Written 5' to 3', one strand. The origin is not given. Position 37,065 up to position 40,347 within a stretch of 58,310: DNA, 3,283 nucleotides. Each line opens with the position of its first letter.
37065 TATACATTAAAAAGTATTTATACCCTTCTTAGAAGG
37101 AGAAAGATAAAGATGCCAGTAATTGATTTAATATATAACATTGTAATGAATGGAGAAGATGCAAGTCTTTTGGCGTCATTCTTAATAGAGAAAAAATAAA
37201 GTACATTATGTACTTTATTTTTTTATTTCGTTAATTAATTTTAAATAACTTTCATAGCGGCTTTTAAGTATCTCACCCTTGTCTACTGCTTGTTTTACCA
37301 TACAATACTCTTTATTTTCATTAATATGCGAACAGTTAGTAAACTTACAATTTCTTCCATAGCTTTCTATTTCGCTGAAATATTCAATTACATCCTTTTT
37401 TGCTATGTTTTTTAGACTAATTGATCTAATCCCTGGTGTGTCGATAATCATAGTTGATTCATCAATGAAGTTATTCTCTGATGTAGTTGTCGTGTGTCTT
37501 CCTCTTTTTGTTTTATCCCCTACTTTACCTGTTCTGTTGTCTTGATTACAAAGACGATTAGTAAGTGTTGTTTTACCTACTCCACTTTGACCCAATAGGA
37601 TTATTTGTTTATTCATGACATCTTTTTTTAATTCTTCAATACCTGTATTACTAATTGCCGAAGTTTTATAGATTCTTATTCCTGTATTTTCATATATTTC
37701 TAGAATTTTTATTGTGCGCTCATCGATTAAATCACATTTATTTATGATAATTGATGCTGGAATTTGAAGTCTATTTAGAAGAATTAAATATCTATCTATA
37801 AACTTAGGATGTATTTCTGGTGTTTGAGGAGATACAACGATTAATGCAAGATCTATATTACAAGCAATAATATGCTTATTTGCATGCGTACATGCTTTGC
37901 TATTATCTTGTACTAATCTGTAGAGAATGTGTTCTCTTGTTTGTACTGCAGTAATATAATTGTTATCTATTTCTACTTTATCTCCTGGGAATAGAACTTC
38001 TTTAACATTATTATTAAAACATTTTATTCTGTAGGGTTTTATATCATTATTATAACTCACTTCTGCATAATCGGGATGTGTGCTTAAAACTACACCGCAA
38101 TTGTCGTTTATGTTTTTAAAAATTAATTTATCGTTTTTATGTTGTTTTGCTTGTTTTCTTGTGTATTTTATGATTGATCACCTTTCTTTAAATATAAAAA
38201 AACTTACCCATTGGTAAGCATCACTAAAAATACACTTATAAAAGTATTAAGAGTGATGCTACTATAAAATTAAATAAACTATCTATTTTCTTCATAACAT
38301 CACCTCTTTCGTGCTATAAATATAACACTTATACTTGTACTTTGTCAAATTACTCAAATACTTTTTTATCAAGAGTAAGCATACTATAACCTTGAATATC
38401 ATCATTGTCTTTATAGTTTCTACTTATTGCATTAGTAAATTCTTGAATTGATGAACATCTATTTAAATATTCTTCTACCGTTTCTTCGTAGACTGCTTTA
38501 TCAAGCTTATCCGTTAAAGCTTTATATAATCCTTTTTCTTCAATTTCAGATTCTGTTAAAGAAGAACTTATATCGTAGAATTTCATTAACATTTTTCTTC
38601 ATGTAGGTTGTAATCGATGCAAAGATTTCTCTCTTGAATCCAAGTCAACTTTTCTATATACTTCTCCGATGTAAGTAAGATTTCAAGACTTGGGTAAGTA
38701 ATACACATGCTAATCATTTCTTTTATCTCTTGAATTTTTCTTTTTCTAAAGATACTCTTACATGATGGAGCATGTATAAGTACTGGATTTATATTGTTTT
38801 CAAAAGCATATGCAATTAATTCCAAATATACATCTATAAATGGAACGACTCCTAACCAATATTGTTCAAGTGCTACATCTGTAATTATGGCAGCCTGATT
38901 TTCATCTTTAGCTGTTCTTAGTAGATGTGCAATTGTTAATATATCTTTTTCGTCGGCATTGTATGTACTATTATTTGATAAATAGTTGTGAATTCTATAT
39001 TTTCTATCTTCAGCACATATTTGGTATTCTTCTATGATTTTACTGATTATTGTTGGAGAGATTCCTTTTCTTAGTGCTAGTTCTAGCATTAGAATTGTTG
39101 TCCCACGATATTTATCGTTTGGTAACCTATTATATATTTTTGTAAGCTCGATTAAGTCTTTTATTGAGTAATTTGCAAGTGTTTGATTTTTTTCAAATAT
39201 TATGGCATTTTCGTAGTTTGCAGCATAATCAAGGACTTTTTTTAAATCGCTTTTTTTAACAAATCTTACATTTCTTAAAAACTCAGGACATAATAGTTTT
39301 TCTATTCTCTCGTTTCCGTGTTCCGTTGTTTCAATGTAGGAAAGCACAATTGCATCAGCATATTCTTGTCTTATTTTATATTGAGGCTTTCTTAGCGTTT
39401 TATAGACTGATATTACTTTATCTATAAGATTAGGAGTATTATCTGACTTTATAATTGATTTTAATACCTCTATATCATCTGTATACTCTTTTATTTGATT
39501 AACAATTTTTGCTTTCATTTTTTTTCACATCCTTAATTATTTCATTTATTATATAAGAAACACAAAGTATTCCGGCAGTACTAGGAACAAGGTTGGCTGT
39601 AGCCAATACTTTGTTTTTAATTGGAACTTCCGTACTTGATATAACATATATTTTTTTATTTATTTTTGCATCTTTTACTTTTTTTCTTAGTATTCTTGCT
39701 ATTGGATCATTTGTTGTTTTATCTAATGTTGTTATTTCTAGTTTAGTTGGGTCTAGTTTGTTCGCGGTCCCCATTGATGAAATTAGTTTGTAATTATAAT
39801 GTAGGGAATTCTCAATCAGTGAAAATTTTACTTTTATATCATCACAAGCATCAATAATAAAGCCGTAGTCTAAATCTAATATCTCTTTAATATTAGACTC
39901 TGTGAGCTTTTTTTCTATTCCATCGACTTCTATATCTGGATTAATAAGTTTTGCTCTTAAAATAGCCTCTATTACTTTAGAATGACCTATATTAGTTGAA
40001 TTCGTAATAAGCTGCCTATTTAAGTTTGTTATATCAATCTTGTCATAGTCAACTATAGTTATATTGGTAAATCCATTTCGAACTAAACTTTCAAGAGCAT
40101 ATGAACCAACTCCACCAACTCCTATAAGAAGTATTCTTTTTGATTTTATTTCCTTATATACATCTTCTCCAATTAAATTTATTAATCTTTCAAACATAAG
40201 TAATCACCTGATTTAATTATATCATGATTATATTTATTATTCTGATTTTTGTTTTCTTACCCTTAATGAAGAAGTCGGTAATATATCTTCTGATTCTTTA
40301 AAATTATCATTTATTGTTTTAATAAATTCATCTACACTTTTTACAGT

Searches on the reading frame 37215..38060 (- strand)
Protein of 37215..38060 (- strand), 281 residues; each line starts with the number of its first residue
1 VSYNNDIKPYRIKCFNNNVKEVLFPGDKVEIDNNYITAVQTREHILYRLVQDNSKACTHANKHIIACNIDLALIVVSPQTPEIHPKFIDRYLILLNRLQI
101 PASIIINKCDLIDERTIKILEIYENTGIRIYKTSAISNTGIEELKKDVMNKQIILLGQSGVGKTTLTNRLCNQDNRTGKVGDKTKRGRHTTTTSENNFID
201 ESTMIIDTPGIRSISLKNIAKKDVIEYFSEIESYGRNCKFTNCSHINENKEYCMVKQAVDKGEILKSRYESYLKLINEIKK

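Call 8: search_protein_families(library=pfam, proteins=[window:37215-38060:-], max_evalue=0.01)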
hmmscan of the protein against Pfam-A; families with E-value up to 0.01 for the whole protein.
window:37215-38060:- (281 aa): 17 families
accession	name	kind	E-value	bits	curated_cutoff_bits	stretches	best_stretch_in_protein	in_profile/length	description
PF03193.22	RsgA_GTPase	-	3.7e-45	154.3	30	1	56-216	15-173/174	RsgA GTPase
PF02421.24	FeoB_N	-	1.3e-10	41.4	27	1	152-219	2-65/156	Ferrous iron transport protein B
PF01926.29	MMR_HSR1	-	1.2e-09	38.7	21.9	1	153-232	2-74/113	50S ribosome-binding GTPase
PF10662.15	PduV-EutP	-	5.6e-07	29.9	21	1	151-182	2-24/143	Ethanolamine utilisation - propanediol utilisation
PF00071.28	Ras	-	1.6e-06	28.2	21.6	0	153-176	2-25/162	Ras family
PF00009.33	GTP_EFTU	-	4.3e-06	26.9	26.5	0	69-148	93-182/188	Elongation factor Tu GTP binding domain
PF00735.24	Septin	-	0.00014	21.7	26.2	1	152-215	6-76/280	Septin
PF08477.19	Roc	-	0.0002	22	27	1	153-177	2-26/119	Ras of Complex, Roc, domain of DAPkinase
PF00005.33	ABC_tran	-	0.00035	21.6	25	1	151-195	12-60/137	ABC transporter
PF04548.22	AIG1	-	0.00048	20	27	1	152-219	2-67/212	AIG1 family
PF16897.10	MMR_HSR1_Xtn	-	0.0009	19.6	35.2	1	93-150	49-102/106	C-terminal region of MMR_HSR1 domain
PF20720.3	nSTAND3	-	0.0011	19.1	27.2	1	150-173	17-40/155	Novel STAND NTPase 3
PF13401.12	AAA_22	-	0.0016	19.2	27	1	153-193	8-33/130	AAA domain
PF03029.23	ATP_bind_1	-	0.002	18.4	27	0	73-126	127-182/240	Conserved hypothetical ATP binding protein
PF02492.25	cobW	-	0.0035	17.4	20.7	0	153-176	3-26/180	CobW/HypB/UreG, nucleotide-binding domain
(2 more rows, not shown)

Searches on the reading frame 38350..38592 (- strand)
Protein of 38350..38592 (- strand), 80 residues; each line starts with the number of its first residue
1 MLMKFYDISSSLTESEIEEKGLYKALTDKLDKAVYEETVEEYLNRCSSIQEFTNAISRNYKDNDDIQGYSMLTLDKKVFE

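Call 8: search_protein_families(library=pfam, proteins=[window:38350-38592:-], max_evalue=0.01)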
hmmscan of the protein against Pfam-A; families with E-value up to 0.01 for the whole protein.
window:38350-38592:- (80 aa): 0 families

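Call 11: search_protein_families(library=padloc, proteins=[window:38350-38592:-], max_evalue=0.01)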
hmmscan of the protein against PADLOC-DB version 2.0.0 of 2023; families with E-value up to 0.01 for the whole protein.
window:38350-38592:- (80 aa): 1 family
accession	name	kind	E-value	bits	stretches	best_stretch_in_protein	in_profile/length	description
PDLC02119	Csn2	-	0.0022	15.9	1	5-61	62-118/221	-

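Call 12: search_protein_families(library=ncbifam, proteins=[window:38350-38592:-], max_evalue=0.01)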
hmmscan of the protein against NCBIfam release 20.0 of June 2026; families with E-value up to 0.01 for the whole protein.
window:38350-38592:- (80 aa): 0 families

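Call 74: search_protein_families(library=phrogs, proteins=[window:38350-38592:-], max_evalue=0.01)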
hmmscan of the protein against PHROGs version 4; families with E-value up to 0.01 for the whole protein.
window:38350-38592:- (80 aa): 0 families

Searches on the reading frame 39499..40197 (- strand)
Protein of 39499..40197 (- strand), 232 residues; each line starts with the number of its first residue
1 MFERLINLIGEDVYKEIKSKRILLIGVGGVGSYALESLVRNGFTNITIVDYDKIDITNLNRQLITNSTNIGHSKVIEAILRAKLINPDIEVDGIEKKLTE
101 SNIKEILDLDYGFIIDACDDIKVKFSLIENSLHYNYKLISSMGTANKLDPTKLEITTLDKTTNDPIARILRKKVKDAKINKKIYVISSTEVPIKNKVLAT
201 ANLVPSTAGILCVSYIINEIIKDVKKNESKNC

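Call 8: search_protein_families(library=pfam, proteins=[window:39499-40197:-], max_evalue=0.01)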
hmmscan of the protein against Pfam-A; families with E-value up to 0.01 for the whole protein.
window:39499-40197:- (232 aa): 4 families
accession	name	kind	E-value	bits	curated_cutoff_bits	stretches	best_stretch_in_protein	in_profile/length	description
PF00899.27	ThiF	-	1.1e-36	126.7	28.1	1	4-153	3-153/238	ThiF family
PF03435.24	Sacchrp_dh_NADP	-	4.5e-05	24.2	25.1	1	22-66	1-44/129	Saccharopine dehydrogenase NADP binding domain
PF01488.26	Shikimate_DH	-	0.00048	20.7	24.3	1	12-66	5-59/138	Shikimate / quinate 5-dehydrogenase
PF02142.27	MGS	-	0.0046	17.5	24.1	0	132-184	10-63/94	MGS-like domain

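Call 11: search_protein_families(library=padloc, proteins=[window:39499-40197:-], max_evalue=0.01)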
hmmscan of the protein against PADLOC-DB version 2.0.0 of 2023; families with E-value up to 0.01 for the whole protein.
window:39499-40197:- (232 aa): 32 families (the best 25 are shown)
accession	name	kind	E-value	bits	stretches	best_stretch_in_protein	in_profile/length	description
PDLC00848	E1-E2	-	3.2e-19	66.7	1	14-123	369-478/607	E1-E2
PDLC00839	E1-E2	-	1.3e-17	61.3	1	13-145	364-495/602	E1-E2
PDLC00830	E1-E2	-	7.7e-17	58.8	1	5-115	298-404/551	E1-E2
PDLC00837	E1-E2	-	2.8e-13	47.5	1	16-130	322-440/593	E1-E2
PDLC00856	E1-E2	-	1.2e-12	45.2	1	15-127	318-429/573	E1-E2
PDLC00835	E1-E2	-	1.4e-12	44.8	1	17-124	371-477/778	E1-E2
PDLC00857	E1-E2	-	2.7e-12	43.9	1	17-124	344-447/589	E1-E2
PDLC00844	E1-E2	-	3.6e-12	43.7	1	15-124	272-381/489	E1-E2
PDLC00855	E1-E2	-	7.4e-12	43.1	1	14-100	297-382/579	E1-E2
PDLC00831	E1-E2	-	8.7e-12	42.6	1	15-124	314-423/578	E1-E2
PDLC00834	E1-E2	-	1e-11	42.1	1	19-125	302-410/564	E1-E2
PDLC00827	E1-E2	-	1.2e-11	41.7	1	15-125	328-443/711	E1-E2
PDLC00852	E1-E2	-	1.5e-11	41.6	1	14-139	321-451/546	E1-E2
PDLC00829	E1-E2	-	6.4e-11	40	1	15-97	167-248/426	E1-E2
PDLC00843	E1-E2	-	6.9e-11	39.4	1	14-116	313-413/575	E1-E2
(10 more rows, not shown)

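Call 12: search_protein_families(library=ncbifam, proteins=[window:39499-40197:-], max_evalue=0.01)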
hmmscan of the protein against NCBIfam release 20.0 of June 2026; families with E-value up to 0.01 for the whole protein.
window:39499-40197:- (232 aa): 29 families (the best 25 are shown)
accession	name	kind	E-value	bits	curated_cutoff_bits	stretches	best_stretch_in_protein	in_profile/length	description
NF011696.0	PRK15116.1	equivalog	6.3e-36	124.4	304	1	6-214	17-222/268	tRNA cyclic N6-threonylcarbamoyladenosine(37) synthase TcdA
NF006395.0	PRK08644.1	equivalog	3.3e-28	98.8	159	1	4-159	15-170/215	sulfur carrier protein ThiS adenylyltransferase ThiF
TIGR02356.1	adenyl_thiF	equivalog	2.6e-27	95.5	275.25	1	7-140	9-141/203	thiazole biosynthesis adenylyltransferase ThiF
NF004281.0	PRK05690.1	subfamily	4.9e-27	94.7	266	1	8-178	21-185/250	molybdopterin-synthase adenylyltransferase MoeB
NF006444.0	PRK08762.1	equivalog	4.1e-23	81.6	449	1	7-140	135-267/387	molybdopterin-synthase adenylyltransferase MoeB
TIGR02355.1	moeB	equivalog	1.1e-22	80.6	376.55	1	14-171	19-170/240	molybdopterin-synthase adenylyltransferase MoeB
NF004111.0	PRK05600.1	equivalog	7.5e-22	77.9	437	1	15-126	37-147/371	ThiF family adenylyltransferase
TIGR02354.1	thiF_fam2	equivalog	3.2e-21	76.1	152.2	1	6-146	8-148/200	thiamine biosynthesis protein ThiF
NF047750.1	SAMPActivE1UbaA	equivalog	9.3e-21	74.4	450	1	7-127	20-139/270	SAMP-activating enzyme E1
NF005902.0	PRK07878.1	equivalog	1e-19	70.7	647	1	6-125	29-147/392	adenylyltransferase/sulfurtransferase MoeZ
NF005646.0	PRK07411.1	equivalog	5.1e-19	68.7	633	1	9-125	28-143/390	molybdopterin-synthase adenylyltransferase MoeB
NF009123.0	PRK12475.1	subfamily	4.6e-17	62.3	510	1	5-135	10-141/338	MoeB/ThiF family adenylyltransferase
NF006077.0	PRK08223.1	equivalog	1.5e-16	60.2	266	1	2-108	11-117/296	hypothetical protein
NF006204.0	PRK08328.1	equivalog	2.7e-16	59.8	339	1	2-188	10-195/231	hypothetical protein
NF011424.0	PRK14851.1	subfamily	4.8e-14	51.3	1170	1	2-121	26-144/679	hypothetical protein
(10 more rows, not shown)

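Call 61: search_solved_structures(query=window:39499-40197:-, max_evalue=1e-10)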
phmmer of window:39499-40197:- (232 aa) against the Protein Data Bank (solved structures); distinct sequences matched with E-value up to 1e-10: 12.
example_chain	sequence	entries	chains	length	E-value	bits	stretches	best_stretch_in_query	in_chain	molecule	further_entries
4d7a_A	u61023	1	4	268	3.2e-30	108.7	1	7-176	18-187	TRNA THREONYLCARBAMOYLADENOSINE DEHYDRATASE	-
4yed_A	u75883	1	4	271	3.3e-30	108.6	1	7-176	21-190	tRNA threonylcarbamoyladenosine dehydratase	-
4d79_A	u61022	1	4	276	3.4e-30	108.6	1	7-176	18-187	TRNA THREONYLCARBAMOYLADENOSINE DEHYDRATASE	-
4rdh_A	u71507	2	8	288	4.1e-30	108.4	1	7-176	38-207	tRNA threonylcarbamoyladenosine dehydratase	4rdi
9hmp_A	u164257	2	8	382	5.5e-24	88.3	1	7-191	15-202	tRNA threonylcarbamoyladenosine dehydratase 1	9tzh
8ide_A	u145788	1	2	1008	2.1e-17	66.8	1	3-154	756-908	N(6)-L-threonylcarbamoyladenine synthase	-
1jw9_B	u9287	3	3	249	1e-13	54.8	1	12-140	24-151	MOLYBDOPTERIN BIOSYNTHESIS MOEB PROTEIN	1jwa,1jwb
5tr4_A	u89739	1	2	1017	8.3e-12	48.5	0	3-152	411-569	Ubiquitin-activating enzyme E1 1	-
3cmm_A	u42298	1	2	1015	8.8e-12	48.5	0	3-152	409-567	Ubiquitin-activating enzyme E1 1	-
6nya_A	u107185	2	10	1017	8.9e-12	48.5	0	3-152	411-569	Ubiquitin-activating enzyme E1 1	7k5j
5l6h_A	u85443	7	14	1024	9.1e-12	48.4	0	3-152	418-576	Ubiquitin-activating enzyme E1 1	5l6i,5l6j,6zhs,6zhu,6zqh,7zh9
4nnj_A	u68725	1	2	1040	9.6e-12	48.3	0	3-152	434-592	Ubiquitin-activating enzyme E1 1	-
